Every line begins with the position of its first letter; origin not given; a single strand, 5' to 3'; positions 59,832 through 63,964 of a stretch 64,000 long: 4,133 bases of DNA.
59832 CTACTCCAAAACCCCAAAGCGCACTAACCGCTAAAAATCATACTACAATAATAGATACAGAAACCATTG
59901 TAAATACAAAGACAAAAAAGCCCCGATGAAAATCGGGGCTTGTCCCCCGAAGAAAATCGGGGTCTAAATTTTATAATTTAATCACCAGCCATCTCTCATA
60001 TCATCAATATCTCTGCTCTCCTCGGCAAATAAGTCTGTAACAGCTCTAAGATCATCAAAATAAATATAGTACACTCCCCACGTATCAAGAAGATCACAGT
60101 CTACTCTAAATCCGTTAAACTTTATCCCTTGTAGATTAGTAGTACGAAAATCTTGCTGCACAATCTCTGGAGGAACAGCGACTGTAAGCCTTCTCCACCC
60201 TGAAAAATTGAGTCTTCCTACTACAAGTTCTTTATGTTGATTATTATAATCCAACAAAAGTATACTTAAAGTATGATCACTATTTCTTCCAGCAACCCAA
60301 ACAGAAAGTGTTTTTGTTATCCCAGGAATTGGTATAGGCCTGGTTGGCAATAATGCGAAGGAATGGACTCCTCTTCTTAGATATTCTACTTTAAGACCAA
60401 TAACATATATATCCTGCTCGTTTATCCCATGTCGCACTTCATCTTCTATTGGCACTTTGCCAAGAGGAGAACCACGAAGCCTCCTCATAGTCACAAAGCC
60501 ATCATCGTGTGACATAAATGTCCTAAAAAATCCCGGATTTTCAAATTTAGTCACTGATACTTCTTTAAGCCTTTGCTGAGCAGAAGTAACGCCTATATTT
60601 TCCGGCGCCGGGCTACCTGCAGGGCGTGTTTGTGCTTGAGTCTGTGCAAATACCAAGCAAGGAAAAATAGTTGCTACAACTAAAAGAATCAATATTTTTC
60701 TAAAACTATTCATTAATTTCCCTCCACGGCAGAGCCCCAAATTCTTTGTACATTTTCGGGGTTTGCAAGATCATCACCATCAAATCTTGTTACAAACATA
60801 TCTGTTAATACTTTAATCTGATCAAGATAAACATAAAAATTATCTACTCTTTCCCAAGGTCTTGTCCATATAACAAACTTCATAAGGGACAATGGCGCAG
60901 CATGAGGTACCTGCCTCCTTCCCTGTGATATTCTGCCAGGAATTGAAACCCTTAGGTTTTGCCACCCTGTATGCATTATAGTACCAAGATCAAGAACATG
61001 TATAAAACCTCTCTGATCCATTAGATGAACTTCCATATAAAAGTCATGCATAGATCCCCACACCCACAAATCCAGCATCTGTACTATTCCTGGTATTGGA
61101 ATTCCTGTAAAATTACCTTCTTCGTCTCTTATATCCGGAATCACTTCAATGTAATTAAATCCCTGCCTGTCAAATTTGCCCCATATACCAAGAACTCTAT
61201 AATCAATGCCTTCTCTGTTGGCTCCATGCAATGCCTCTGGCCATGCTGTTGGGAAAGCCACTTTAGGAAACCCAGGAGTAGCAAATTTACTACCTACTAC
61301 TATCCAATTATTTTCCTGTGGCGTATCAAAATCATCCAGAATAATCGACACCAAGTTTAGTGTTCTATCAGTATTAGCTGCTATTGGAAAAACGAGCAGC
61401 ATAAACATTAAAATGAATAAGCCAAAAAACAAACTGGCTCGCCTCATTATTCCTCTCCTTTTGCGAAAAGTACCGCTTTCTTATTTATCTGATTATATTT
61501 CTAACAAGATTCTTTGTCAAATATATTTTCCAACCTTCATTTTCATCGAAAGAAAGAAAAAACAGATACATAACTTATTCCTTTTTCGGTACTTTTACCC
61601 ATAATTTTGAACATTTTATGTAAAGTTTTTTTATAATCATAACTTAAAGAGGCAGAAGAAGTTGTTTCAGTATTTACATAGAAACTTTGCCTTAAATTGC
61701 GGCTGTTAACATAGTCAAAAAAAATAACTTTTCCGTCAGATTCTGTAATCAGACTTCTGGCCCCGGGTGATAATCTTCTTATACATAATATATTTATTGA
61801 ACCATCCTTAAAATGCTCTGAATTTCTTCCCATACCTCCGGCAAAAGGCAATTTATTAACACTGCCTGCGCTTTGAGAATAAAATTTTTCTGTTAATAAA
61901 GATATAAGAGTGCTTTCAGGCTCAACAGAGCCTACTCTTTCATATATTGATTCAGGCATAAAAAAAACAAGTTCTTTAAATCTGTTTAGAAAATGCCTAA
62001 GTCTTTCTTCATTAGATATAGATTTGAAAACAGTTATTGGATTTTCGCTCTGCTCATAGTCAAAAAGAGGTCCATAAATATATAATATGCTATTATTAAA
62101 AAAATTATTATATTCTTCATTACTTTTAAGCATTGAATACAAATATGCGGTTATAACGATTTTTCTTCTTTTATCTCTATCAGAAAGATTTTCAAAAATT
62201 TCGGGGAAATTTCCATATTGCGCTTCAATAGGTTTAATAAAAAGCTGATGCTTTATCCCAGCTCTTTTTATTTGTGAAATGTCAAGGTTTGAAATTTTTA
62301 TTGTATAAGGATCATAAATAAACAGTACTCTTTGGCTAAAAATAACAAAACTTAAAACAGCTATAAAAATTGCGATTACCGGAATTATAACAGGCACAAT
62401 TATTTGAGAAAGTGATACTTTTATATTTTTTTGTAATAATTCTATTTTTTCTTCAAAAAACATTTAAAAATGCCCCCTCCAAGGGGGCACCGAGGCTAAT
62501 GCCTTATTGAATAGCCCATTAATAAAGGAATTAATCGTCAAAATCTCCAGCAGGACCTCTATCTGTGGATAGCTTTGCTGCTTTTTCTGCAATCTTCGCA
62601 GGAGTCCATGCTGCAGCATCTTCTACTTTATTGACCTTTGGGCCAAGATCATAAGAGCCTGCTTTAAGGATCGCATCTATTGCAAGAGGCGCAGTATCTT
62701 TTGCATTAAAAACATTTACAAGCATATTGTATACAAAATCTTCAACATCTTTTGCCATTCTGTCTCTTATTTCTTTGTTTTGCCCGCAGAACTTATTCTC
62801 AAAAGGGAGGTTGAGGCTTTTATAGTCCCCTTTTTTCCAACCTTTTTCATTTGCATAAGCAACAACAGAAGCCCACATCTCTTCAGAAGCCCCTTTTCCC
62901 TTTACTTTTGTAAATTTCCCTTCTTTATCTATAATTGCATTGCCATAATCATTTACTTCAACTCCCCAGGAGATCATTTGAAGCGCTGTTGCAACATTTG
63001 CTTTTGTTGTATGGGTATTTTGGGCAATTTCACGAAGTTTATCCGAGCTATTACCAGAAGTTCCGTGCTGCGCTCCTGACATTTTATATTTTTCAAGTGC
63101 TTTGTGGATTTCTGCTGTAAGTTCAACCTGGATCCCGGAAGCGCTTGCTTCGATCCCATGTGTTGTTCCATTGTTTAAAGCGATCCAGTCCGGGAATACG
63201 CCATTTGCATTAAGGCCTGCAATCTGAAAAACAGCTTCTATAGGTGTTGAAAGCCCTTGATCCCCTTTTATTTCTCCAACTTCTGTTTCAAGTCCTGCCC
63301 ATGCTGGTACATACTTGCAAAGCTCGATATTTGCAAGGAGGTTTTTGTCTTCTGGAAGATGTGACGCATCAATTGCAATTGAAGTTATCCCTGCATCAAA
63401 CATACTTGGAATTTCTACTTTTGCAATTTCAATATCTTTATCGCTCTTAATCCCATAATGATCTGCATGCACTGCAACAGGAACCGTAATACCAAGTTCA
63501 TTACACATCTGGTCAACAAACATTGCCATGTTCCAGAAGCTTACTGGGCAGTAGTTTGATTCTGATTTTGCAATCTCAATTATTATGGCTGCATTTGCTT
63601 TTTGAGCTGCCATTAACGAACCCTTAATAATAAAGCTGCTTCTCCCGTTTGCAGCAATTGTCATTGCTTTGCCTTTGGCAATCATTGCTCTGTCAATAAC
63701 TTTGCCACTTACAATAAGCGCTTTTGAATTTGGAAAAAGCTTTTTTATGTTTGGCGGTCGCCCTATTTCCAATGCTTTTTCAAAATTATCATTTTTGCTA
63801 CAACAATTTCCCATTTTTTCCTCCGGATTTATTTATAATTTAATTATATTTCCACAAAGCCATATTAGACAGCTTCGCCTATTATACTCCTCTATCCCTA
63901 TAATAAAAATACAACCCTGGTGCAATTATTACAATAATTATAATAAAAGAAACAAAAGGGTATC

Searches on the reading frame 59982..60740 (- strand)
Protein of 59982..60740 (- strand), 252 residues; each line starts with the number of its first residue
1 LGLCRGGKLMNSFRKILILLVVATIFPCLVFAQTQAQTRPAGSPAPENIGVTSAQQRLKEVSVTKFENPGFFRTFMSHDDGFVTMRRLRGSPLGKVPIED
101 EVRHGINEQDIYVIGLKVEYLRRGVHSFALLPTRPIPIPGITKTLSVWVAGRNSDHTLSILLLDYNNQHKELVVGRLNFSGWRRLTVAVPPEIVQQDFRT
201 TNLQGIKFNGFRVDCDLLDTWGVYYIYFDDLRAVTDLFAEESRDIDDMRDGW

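Call 59: search_protein_families(library=pfam, proteins=[window:59982-60740:-], max_evalue=0.00001)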
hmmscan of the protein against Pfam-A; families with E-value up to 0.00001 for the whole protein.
window:59982-60740:- (252 aa): 1 family
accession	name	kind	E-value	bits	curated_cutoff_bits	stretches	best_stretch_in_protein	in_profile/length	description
PF04620.18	FlaA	-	7.2e-31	108.1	25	1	44-238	13-224/230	Flagellar filament outer layer protein Flaa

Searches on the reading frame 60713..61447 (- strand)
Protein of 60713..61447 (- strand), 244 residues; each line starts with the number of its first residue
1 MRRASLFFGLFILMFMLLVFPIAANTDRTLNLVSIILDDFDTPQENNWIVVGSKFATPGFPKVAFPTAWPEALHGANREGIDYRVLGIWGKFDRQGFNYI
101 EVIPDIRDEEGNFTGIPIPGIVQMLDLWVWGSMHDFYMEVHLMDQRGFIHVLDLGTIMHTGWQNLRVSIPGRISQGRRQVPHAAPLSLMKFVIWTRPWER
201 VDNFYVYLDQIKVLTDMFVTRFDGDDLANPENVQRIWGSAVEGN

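Call 59: search_protein_families(library=pfam, proteins=[window:60713-61447:-], max_evalue=0.00001)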
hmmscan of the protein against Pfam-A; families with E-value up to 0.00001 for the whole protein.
window:60713-61447:- (244 aa): 1 family
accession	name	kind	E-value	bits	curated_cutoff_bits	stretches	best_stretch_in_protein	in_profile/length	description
PF04620.18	FlaA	-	2.6e-20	73.5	25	1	80-219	68-225/230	Flagellar filament outer layer protein Flaa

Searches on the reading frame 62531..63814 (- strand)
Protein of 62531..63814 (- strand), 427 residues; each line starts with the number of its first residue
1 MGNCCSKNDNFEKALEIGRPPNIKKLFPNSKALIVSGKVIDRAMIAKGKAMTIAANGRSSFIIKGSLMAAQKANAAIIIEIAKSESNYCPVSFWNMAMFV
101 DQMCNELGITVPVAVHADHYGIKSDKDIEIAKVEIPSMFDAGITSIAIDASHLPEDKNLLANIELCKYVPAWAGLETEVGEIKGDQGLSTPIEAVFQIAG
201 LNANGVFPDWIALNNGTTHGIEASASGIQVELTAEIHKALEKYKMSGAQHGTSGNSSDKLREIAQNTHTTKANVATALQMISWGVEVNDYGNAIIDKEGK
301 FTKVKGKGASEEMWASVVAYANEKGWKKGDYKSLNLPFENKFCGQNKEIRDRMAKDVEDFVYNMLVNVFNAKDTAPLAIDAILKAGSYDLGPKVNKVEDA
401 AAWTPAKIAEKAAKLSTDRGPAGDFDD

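Call 59: search_protein_families(library=pfam, proteins=[window:62531-63814:-], max_evalue=0.00001)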
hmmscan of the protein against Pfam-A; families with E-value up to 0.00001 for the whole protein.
window:62531-63814:- (427 aa): 1 family
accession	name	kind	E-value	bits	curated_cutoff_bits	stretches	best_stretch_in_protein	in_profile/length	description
PF01116.26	F_bP_aldolase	-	4.7e-26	92.4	25.5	1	47-296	12-245/277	Fructose-bisphosphate aldolase class-II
